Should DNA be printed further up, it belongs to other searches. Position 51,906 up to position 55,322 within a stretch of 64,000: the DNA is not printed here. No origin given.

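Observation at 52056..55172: Giant secreted papain-like protease with beta-helix stalk and T9SS-type C-terminal sorting domain, driven by a near-consensus promoter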

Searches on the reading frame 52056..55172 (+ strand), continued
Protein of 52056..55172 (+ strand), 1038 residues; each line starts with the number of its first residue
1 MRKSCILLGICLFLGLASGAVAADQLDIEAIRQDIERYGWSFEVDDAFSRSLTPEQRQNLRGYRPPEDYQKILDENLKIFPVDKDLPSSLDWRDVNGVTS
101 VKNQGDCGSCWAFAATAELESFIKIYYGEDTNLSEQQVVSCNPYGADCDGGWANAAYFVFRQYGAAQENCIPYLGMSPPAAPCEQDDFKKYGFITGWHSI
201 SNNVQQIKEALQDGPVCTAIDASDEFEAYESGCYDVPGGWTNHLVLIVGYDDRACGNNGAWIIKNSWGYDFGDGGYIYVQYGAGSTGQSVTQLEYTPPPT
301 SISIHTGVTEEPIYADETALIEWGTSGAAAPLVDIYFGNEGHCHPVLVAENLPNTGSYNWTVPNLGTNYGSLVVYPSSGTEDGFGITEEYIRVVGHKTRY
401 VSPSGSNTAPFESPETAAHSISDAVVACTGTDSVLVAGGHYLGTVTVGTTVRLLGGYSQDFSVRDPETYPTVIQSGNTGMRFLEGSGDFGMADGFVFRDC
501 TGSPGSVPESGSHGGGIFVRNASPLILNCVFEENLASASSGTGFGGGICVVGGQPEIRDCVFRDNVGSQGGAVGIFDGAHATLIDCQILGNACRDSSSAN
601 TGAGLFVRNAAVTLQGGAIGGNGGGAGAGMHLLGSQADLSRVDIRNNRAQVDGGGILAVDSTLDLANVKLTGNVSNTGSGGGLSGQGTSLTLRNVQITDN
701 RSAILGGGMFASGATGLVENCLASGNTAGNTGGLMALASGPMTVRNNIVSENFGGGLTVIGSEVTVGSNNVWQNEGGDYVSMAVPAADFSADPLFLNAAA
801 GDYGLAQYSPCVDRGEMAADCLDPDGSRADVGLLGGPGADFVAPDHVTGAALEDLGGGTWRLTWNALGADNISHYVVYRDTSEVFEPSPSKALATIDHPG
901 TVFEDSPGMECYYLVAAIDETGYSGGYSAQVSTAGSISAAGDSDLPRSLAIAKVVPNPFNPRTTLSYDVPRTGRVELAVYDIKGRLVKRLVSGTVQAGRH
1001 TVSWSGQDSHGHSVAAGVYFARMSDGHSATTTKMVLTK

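Call 10: find_homologous_proteins(query=window:52056-55172:+)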
Query window:52056-55172:+ (1038 aa): 363 proteins with E <= 0.001 among 8000 candidates; the best 120 are listed.
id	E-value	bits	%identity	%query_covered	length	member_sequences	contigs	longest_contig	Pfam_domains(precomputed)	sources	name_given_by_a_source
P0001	0.0e+0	2257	94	100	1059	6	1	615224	PF13229.13,PF00112.30,PF18962.8,PF13860.13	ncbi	-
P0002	0.0e+0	1626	68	98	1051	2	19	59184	PF00112.30,PF13860.13,PF05048.20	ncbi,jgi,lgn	jgi:cathepsin K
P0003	0.0e+0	1603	66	100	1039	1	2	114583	PF13229.13,PF00112.30,PF13860.13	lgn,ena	-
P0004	0.0e+0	1556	65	99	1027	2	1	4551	PF13229.13,PF00112.30,PF13860.13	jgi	-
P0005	0.0e+0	1457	61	100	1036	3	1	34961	PF00112.30,PF13860.13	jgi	jgi:cathepsin K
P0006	0.0e+0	1433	62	98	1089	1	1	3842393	PF13229.13,PF00112.30,PF18962.8,PF13860.13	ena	-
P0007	0.0e+0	1324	57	100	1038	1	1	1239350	PF13229.13,PF00112.30,PF13860.13,PF17161.11,PF05048.20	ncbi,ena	-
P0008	0.0e+0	1315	57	99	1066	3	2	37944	PF00112.30,PF13860.13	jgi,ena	-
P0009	0.0e+0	1277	56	98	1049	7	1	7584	PF13229.13,PF00112.30,PF13860.13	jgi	jgi:predicted outer membrane repeat protein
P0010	0.0e+0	1272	55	99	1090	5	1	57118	PF00112.30,PF18962.8,PF13860.13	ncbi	-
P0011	0.0e+0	1265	55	100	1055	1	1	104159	PF00112.30,PF13860.13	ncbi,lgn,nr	ncbi:MAG: hypothetical protein KOO60_09790 [Gemmatimonadales bacterium]|nr:hypothetical protein [Gem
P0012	0.0e+0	1262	55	100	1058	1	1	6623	PF13229.13,PF00112.30,PF13860.13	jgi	-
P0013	0.0e+0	1261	56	97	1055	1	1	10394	PF00112.30,PF13860.13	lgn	-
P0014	0.0e+0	1261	55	99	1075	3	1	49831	PF00112.30,PF13860.13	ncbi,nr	ncbi:MAG: T9SS type A sorting domain-containing protein [bacterium]|nr:T9SS type A sorting domain-co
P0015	0.0e+0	1253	55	98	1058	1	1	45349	PF00112.30,PF13860.13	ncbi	ncbi:MAG: C1 family peptidase [Candidatus Krumholzibacteriota bacterium]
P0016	0.0e+0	1252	55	100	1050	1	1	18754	PF13229.13,PF00112.30,PF13860.13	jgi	-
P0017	0.0e+0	1251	55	98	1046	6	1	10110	PF13229.13,PF00112.30,PF13860.13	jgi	-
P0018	0.0e+0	1251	55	100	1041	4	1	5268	PF13229.13,PF00112.30,PF13860.13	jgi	-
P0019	0.0e+0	1250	55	97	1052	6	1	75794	PF13229.13,PF00112.30,PF18962.8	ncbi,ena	-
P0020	0.0e+0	1247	55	97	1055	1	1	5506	PF13229.13,PF00112.30,PF02415.24,PF13860.13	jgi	jgi:predicted outer membrane repeat protein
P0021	0.0e+0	1245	55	98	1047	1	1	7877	PF00112.30,PF13860.13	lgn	-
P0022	0.0e+0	1241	54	100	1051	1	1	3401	PF00112.30,PF13860.13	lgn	-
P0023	0.0e+0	1239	54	100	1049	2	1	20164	PF13229.13,PF00112.30,PF13860.13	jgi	jgi:hypothetical protein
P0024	0.0e+0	1239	54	100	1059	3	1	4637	PF13229.13,PF00112.30,PF18962.8,PF13860.13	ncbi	-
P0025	0.0e+0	1238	54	98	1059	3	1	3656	PF00112.30,PF03051.22,PF13860.13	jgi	-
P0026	0.0e+0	1235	54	97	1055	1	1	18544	PF00112.30,PF13860.13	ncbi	-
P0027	0.0e+0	1234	55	97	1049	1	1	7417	PF00112.30,PF13860.13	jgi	jgi:C1A family cysteine protease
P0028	0.0e+0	1234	54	98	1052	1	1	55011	PF00112.30,PF13860.13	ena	-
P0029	0.0e+0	1233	53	97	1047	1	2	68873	PF00112.30,PF13860.13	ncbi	-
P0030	0.0e+0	1231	54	98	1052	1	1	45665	PF00112.30,PF13860.13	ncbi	-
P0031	0.0e+0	1231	54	100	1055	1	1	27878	PF00112.30,PF13860.13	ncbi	-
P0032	0.0e+0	1229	54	100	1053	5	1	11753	PF00112.30,PF13860.13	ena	-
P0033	0.0e+0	1227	53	100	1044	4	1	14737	PF00112.30,PF02415.24,PF13860.13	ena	-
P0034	0.0e+0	1223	53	98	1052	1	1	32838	PF13229.13,PF00112.30,PF13860.13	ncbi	-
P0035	0.0e+0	1223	54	99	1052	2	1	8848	PF00112.30,PF13860.13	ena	-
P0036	0.0e+0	1221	54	97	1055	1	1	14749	PF13229.13,PF00112.30,PF13860.13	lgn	-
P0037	0.0e+0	1221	53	100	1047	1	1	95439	PF13229.13,PF00112.30,PF13860.13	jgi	-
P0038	0.0e+0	1221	53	99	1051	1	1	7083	PF00112.30,PF13860.13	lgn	-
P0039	0.0e+0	1217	53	98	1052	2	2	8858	PF13229.13,PF00112.30,PF02415.24,PF13860.13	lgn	-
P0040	0.0e+0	1213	53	98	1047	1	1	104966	PF13229.13,PF00112.30,PF13860.13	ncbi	-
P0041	0.0e+0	1210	54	99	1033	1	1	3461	PF00112.30,PF13860.13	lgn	-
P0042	0.0e+0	1209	54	97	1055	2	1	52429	PF00112.30,PF02415.24,PF13860.13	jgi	-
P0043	0.0e+0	1204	53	100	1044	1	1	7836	PF00112.30,PF02415.24,PF13860.13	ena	-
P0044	0.0e+0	1203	54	100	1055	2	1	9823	PF13229.13,PF00112.30,PF13860.13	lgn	-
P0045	0.0e+0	1200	53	98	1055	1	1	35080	PF00112.30,PF13860.13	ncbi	-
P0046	0.0e+0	1200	54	97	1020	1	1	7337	PF00112.30,PF02415.24,PF13860.13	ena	-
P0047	0.0e+0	1199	54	97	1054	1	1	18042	PF13229.13,PF00112.30,PF13860.13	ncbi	-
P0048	0.0e+0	1198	54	99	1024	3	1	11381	PF13229.13,PF00112.30,PF13860.13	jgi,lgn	-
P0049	0.0e+0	1184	52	100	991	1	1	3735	PF00112.30,PF13860.13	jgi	jgi:predicted outer membrane repeat protein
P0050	0.0e+0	1178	53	100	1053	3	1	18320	PF13229.13,PF00112.30,PF13860.13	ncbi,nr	ncbi:MAG: T9SS type A sorting domain-containing protein [Krumholzibacteria bacterium]|nr:T9SS type A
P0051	0.0e+0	1174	53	100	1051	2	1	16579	PF13229.13,PF00112.30,PF13860.13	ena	-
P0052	0.0e+0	1170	55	94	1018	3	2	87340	PF00112.30,PF13860.13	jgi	-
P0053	0.0e+0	1168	53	98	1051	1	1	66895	PF13229.13,PF00112.30,PF13860.13,PF05048.20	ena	-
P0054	0.0e+0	1156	51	100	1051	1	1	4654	PF13229.13,PF00112.30,PF13860.13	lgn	-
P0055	0.0e+0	1154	51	100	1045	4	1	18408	PF13229.13,PF00112.30,PF13860.13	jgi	-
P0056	0.0e+0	1153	51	100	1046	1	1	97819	PF00112.30,PF13860.13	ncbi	-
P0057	0.0e+0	1147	53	100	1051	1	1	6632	PF13229.13,PF00112.30,PF13860.13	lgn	-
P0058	0.0e+0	1145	50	98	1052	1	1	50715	PF00112.30,PF02415.24,PF18962.8,PF03051.22,PF13860.13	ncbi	-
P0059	0.0e+0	1140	54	97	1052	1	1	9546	PF13229.13,PF00112.30,PF13860.13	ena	-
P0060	0.0e+0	1133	51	99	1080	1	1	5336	PF13229.13,PF00112.30,PF03051.22,PF13860.13,PF05048.20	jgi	jgi:hypothetical protein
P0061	0.0e+0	1133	50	100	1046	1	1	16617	PF13229.13,PF00112.30,PF18962.8,PF13860.13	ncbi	-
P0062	0.0e+0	1129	51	99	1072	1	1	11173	PF00112.30,PF13860.13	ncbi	-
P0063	0.0e+0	1123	51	99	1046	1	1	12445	PF13229.13,PF00112.30,PF13860.13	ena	-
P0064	0.0e+0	1121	52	100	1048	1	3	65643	PF13229.13,PF00112.30,PF18962.8,PF13860.13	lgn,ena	-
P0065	0.0e+0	1113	50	98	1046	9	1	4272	PF13229.13,PF00112.30,PF03051.22,PF13860.13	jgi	jgi:C1A family cysteine protease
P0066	0.0e+0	1110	49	99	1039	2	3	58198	PF00112.30,PF13860.13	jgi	-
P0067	0.0e+0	1108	50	99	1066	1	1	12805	PF00112.30,PF13860.13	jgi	-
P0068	0.0e+0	1105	51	98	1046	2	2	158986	PF13229.13,PF00112.30,PF13860.13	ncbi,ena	-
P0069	0.0e+0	1104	53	89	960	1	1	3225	PF00112.30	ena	-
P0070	0.0e+0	1103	50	100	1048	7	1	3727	PF13229.13,PF00112.30,PF10342.16,PF13860.13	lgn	-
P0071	0.0e+0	1098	50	98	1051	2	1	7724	PF13229.13,PF00112.30,PF13860.13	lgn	-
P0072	0.0e+0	1097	49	100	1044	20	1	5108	PF13229.13,PF00112.30,PF13860.13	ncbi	-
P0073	0.0e+0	1094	50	97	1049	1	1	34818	PF13229.13,PF00112.30,PF13860.13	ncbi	ncbi:MAG: C1 family peptidase [Candidatus Krumholzibacteriia bacterium]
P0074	0.0e+0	1092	50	100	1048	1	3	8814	PF13229.13,PF00112.30,PF13860.13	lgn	-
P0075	0.0e+0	1090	50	99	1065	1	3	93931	PF13229.13,PF00112.30,PF10342.16,PF13860.13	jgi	jgi:cathepsin K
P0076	0.0e+0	1089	50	97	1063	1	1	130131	PF13229.13,PF00112.30,PF13860.13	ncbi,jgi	-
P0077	0.0e+0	1083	50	98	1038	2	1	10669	PF13229.13,PF00112.30,PF03051.22,PF13860.13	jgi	jgi:cathepsin L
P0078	0.0e+0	1081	49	100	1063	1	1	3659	PF13229.13,PF00112.30,PF13860.13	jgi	jgi:predicted outer membrane repeat protein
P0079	0.0e+0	1080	51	98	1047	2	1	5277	PF13229.13,PF00112.30,PF13860.13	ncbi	-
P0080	0.0e+0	1078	50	98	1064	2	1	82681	PF13229.13,PF00112.30,PF13860.13,PF05048.20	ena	-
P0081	0.0e+0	1076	50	99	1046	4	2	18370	PF13229.13,PF00112.30,PF13860.13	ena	-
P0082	0.0e+0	1076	50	97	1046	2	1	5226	PF13229.13,PF00112.30,PF13860.13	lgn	-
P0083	0.0e+0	1074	50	98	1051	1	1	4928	PF13229.13,PF00112.30,PF03051.22,PF13860.13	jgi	-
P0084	0.0e+0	1061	48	98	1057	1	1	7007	PF13229.13,PF00112.30,PF13860.13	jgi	jgi:hypothetical protein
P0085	0.0e+0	1059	49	99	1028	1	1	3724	PF13229.13,PF00112.30,PF02415.24,PF13860.13,PF05048.20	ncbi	ncbi:MAG: C1 family peptidase [bacterium]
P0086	0.0e+0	1054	50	97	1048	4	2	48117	PF13229.13,PF00112.30,PF13860.13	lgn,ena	-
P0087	0.0e+0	1051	48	100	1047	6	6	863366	PF13229.13,PF00112.30,PF13860.13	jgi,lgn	jgi:hypothetical protein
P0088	0.0e+0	1050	50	94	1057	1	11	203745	PF13229.13,PF00112.30,PF18962.8,PF13860.13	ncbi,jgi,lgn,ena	-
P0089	0.0e+0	1049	48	99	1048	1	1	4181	PF13229.13,PF00112.30,PF13860.13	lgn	-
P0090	0.0e+0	1046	49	100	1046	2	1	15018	PF13229.13,PF00112.30,PF13860.13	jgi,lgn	-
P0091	0.0e+0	1044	48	99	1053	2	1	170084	PF00112.30,PF13860.13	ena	-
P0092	0.0e+0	1043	49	98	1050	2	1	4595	PF13229.13,PF00112.30,PF13860.13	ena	-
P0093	0.0e+0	1029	49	98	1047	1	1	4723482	PF13229.13,PF00112.30,PF02415.24,PF13860.13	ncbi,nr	ncbi:MAG: right-handed parallel beta-helix repeat-containing protein [bacterium]|nr:right-handed par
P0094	0.0e+0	1019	52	90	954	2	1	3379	PF13229.13,PF00112.30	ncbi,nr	ncbi:MAG TPA: C1 family peptidase, partial [Candidatus Krumholzibacteria bacterium]|nr:C1 family pep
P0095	6.9e-296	1002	47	100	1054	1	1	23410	PF13229.13,PF00112.30,PF13860.13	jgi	jgi:hypothetical protein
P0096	1.0e-290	985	46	98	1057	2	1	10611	PF13229.13,PF00112.30,PF13860.13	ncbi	-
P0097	1.9e-286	971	46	100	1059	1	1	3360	PF13229.13,PF00112.30,PF08480.17,PF13860.13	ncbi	-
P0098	1.4e-282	958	46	97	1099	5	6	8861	PF13229.13,PF00112.30,PF13860.13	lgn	-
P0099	1.8e-279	948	47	94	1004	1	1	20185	PF13229.13,PF00112.30,PF02415.24,PF13860.13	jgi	jgi:hypothetical protein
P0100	2.7e-278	944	47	94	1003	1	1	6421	PF13229.13,PF00112.30,PF13860.13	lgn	-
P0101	2.8e-278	944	46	94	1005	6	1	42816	PF13229.13,PF00112.30,PF13860.13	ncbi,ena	-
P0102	5.3e-278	943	45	97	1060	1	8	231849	PF13229.13,PF00112.30,PF13860.13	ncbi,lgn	-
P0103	5.2e-276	937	46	94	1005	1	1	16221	PF13229.13,PF00112.30,PF02415.24,PF13860.13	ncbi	-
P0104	9.3e-274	929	46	94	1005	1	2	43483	PF00112.30,PF02415.24,PF13860.13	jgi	jgi:hypothetical protein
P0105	3.5e-271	921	46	94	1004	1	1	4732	PF13229.13,PF00112.30,PF13860.13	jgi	jgi:hypothetical protein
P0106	2.3e-270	918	47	93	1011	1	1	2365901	PF13229.13,PF00112.30,PF13860.13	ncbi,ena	-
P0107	2.6e-269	914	44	96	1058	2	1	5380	PF13229.13,PF00112.30,PF13860.13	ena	-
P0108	1.1e-263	896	45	95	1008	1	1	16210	PF13229.13,PF00112.30,PF10342.16,PF13860.13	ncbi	-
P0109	8.5e-261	886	44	96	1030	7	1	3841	PF13229.13,PF00112.30,PF13860.13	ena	-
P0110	5.4e-260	884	45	95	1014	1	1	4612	PF13229.13,PF00112.30,PF13860.13,PF05048.20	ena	-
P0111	3.0e-258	878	52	75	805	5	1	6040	PF13229.13,PF00112.30,PF05048.20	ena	-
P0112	8.6e-258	876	45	95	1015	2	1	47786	PF00112.30,PF13860.13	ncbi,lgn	-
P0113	1.5e-257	876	45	94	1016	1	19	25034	PF13229.13,PF00112.30,PF13860.13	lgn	-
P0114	3.5e-257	874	45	94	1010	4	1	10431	PF00112.30,PF13860.13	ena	-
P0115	8.7e-257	873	44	96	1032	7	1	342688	PF13229.13,PF00112.30,PF13860.13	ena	-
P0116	1.0e-256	873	44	94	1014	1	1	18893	PF13229.13,PF00112.30,PF02415.24,PF13860.13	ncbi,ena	-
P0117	8.3e-255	866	43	96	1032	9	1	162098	PF13229.13,PF00112.30,PF13860.13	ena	-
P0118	4.2e-254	864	43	96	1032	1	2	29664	PF13229.13,PF00112.30,PF18962.8,PF13860.13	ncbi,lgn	-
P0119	1.0e-253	863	45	95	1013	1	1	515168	PF13229.13,PF00112.30,PF13860.13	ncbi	ncbi:MAG: C1 family peptidase [Candidatus Krumholzibacteriia bacterium]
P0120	5.0e-253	860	44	95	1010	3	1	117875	PF00112.30,PF13860.13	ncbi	-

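Call 12: find_encoding_contigs(protein=P0001, flank=10000, max_places=2)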
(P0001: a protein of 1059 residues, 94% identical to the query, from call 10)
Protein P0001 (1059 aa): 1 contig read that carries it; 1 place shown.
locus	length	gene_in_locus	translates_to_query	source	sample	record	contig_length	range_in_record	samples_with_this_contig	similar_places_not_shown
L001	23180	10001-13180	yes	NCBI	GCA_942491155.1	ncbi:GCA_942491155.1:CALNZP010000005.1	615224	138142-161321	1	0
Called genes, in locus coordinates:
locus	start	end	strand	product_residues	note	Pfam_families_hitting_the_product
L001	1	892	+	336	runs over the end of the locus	PF00814:TsaD, PF22521:HypF_C_2 (weak)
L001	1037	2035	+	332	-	PF00072:Response_reg, PF00990:GGDEF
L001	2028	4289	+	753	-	PF00512:HisKA, PF02518:HATPase_c, PF13487:HD_5, PF01966:HD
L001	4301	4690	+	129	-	PF00072:Response_reg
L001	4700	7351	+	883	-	PF00512:HisKA, PF02518:HATPase_c, PF01590:GAF, PF13185:GAF_2, PF13492:GAF_3, PF13487:HD_5, PF01966:HD (weak)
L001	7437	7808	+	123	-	PF00072:Response_reg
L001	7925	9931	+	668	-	PF17764:PriA_3primeBD, PF00270:DEAD, PF00271:Helicase_C (faint), PF04851:ResIII, PF18319:Zn_ribbon_PriA, PF18074:PriA_C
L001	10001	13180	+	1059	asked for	PF00112:Peptidase_C1, PF13229:Beta_helix, PF13860:FlgD_ig, PF18962:Por_Secre_tail (faint)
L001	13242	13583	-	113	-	PF00903:Glyoxalase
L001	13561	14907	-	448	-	PF01266:DAO (faint), PF07992:Pyr_redox_2, PF00070:Pyr_redox, PF22366:NDH2_C (weak)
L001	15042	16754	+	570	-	PF16078:2-oxogl_dehyd_N, PF00676:E1_dh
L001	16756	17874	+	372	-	PF02779:Transket_pyr, PF16870:OxoGdeHyase_C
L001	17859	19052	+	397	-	PF00364:Biotin_lipoyl, PF02817:E3_binding, PF00198:2-oxoacid_dh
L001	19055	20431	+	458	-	PF00890:FAD_binding_2 (weak), PF01134:GIDA (faint), PF03486:HI0933_like (faint), PF07992:Pyr_redox_2, PF12831:FAD_oxidored, PF13450:NAD_binding_8 (faint), PF00070:Pyr_redox, PF02852:Pyr_redox_dim, +1 more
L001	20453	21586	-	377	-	PF01761:DHQ_synthase, PF24621:DHQS_C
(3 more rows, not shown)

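Call 13: find_encoding_contigs(protein=P0006, flank=10000, max_places=2)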
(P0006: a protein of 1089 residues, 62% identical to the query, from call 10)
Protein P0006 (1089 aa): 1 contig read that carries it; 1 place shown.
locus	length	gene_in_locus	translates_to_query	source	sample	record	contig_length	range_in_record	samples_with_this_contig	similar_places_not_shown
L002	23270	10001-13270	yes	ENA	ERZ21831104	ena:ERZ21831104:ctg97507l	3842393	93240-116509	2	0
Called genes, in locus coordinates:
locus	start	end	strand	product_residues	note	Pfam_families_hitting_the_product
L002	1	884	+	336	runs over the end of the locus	PF00814:TsaD, PF22521:HypF_C_2 (weak)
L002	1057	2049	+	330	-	PF00072:Response_reg, PF00990:GGDEF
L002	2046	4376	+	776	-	PF00512:HisKA, PF02518:HATPase_c, PF13487:HD_5, PF01966:HD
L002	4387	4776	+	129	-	PF00072:Response_reg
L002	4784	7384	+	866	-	PF13185:GAF_2 (weak), PF13492:GAF_3 (faint), PF00512:HisKA, PF02518:HATPase_c, PF01590:GAF, PF13185:GAF_2, PF01966:HD (faint), PF13487:HD_5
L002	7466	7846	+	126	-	PF00072:Response_reg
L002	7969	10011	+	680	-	PF17764:PriA_3primeBD, PF04851:ResIII, PF00270:DEAD, PF00271:Helicase_C (faint), PF18319:Zn_ribbon_PriA, PF18074:PriA_C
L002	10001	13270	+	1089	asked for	PF00112:Peptidase_C1, PF13229:Beta_helix, PF13860:FlgD_ig, PF18962:Por_Secre_tail (weak)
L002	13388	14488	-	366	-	PF00196:GerE (faint)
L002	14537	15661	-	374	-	PF01761:DHQ_synthase, PF24621:DHQS_C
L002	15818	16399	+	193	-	PF01558:POR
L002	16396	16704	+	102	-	PF13187:Fer4_9 (faint), PF12797:Fer4_2 (faint), PF00037:Fer4 (faint), PF12837:Fer4_6 (faint), PF13237:Fer4_10 (faint), PF14697:Fer4_21, PF12838:Fer4_7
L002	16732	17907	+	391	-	PF01855:POR_N, PF17147:PFOR_II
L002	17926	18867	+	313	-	PF02775:TPP_enzyme_C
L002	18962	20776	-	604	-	PF05139:Erythro_esteras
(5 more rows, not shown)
